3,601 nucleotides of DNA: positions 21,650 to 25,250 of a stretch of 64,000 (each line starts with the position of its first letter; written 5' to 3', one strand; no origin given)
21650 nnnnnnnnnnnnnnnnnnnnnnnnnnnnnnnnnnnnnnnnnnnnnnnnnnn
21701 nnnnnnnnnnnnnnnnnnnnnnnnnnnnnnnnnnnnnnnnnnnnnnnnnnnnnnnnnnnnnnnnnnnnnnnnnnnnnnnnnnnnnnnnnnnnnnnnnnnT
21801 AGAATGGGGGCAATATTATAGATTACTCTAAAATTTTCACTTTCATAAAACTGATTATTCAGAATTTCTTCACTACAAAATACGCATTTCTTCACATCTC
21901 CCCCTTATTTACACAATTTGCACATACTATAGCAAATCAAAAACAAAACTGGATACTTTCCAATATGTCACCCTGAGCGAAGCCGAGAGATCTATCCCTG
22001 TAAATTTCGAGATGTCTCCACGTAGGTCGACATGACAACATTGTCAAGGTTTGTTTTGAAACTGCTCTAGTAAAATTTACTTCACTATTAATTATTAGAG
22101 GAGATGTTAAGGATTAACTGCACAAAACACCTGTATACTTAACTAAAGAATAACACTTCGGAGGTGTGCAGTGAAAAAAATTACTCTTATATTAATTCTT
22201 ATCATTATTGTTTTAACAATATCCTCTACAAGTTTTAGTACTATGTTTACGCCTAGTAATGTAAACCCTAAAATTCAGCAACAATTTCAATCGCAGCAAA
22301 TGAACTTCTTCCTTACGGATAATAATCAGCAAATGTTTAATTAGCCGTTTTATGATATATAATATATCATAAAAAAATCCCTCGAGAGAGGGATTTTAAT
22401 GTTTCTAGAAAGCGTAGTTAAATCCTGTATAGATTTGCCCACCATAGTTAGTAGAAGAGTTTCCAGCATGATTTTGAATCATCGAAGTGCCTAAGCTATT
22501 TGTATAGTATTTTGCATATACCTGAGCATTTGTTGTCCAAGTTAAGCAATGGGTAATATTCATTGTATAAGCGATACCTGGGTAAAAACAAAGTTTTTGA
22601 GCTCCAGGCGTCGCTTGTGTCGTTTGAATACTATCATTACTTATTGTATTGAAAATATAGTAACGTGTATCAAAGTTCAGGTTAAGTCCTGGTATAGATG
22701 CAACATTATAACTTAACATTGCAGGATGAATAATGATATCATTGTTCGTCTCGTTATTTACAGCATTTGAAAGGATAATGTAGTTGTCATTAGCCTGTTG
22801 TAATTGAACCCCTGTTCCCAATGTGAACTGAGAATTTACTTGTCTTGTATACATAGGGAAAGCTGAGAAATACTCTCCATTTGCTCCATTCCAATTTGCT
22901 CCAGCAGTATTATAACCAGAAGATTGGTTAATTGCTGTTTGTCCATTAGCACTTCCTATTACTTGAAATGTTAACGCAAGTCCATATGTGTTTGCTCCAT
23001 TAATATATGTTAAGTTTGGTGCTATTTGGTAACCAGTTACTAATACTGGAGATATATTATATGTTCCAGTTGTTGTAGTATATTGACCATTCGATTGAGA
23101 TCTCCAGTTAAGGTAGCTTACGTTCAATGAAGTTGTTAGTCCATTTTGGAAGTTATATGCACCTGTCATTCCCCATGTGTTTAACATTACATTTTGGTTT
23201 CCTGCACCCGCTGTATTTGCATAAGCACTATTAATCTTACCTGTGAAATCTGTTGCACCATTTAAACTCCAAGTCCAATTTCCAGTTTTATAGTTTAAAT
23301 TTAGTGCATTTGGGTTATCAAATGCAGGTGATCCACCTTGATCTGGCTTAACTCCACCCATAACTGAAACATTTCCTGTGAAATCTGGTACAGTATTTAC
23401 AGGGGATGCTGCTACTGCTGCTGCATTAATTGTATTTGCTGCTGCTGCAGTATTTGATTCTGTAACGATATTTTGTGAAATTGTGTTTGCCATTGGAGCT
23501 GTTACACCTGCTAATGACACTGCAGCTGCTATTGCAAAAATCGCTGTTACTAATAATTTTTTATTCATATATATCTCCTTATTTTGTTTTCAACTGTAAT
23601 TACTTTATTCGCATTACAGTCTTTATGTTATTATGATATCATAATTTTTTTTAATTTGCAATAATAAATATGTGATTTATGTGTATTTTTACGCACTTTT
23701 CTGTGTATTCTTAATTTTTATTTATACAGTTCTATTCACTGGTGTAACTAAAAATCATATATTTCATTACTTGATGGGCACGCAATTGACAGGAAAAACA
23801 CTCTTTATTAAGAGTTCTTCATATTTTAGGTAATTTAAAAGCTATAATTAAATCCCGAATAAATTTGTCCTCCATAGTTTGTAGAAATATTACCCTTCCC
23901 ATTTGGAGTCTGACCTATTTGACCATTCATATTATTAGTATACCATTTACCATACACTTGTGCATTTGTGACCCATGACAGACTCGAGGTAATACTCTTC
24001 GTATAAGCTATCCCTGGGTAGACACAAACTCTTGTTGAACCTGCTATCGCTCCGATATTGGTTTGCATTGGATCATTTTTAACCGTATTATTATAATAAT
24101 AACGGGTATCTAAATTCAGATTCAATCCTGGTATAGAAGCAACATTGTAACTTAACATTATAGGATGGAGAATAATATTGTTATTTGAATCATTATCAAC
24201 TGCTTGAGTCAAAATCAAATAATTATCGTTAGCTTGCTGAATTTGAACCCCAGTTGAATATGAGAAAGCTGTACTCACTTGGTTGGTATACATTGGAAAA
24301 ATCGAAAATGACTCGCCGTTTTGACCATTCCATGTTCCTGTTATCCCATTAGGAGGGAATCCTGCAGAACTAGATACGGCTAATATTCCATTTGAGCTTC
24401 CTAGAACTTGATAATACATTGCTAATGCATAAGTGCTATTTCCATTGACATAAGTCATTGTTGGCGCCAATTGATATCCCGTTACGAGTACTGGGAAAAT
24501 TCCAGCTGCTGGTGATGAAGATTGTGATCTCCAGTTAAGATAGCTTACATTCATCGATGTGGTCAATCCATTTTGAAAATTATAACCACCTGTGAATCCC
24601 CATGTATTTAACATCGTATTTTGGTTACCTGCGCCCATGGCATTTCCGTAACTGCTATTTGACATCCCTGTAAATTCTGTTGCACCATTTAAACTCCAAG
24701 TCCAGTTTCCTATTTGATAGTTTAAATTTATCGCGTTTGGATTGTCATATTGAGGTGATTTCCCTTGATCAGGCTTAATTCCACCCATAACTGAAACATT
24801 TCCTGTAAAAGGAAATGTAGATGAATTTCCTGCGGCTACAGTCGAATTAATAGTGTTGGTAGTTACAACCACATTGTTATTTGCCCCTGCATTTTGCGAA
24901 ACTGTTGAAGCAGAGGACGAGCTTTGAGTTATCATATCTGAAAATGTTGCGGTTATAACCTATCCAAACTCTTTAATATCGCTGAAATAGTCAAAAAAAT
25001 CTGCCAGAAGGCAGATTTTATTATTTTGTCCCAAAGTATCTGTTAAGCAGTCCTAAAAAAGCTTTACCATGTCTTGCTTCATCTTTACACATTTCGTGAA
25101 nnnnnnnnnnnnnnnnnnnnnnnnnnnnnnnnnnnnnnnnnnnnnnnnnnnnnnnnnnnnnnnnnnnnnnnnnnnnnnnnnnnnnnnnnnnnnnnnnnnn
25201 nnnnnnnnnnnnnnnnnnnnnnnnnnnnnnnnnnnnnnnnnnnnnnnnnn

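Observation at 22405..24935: Tandem porin-like OMP paralogs; the upstream copy lacks a signal peptide, RBS and promoter space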

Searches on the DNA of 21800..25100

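Call 68: search_rna_families(source=window, start=21800, end=25100, threshold=evalue, max_evalue=1)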
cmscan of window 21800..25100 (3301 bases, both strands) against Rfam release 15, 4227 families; matches with E-value up to 1: 2.
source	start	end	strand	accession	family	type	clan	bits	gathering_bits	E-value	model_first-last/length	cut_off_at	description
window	22362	22467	-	RF02362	Yfr10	Gene; sRNA;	-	27.7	43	0.31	1-78/78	no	Cyanobacterial functional RNA 10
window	23385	23492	+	RF01390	isrG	Gene; sRNA;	-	14.9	100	0.51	1-279/279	no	isrG Hfq binding RNA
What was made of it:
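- Tried and rejected: Rfam on 21800-25100 found nothing credible (call 68).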

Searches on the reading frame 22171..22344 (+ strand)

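Call 7: search_protein_families(library=pfam, proteins=[window:22171-22344:+], max_evalue=1)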
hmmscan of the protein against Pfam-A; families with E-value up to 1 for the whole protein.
window:22171-22344:+ (57 aa): 3 families
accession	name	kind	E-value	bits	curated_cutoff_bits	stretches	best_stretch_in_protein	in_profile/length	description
PF05170.20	AsmA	-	0.00035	19.9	29.8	1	2-42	5-45/607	AsmA family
PF20205.3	DUF6567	-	0.045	14.1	27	1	1-46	1-44/123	Family of unknown function (DUF6567)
PF11337.13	DUF3139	-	0.12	13.4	27.3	1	1-37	1-41/83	Protein of unknown function (DUF3139)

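Call 20: search_protein_families(library=ncbifam, proteins=[window:22171-22344:+], max_evalue=1)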
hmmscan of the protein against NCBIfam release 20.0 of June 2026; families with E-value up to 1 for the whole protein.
window:22171-22344:+ (57 aa): 4 families
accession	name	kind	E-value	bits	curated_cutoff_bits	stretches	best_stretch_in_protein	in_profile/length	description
TIGR01655.1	yxeA_fam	subfamily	2.9e-05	24.7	29.65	1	1-45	1-45/114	YxeA family protein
TIGR04361.1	TrbK_Ti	equivalog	0.0027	18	50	1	5-53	3-52/64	entry exclusion protein TrbK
NF053514.2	JUQZ_fam_ocin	equivalog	0.014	15.7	40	1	1-39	1-39/107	BLB8/JUQZ-1 family protein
TIGR04429.1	Phr_nterm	subfamily_domain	0.056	13.9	25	1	1-24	1-24/28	Phr family secreted Rap phosphatase inhibitor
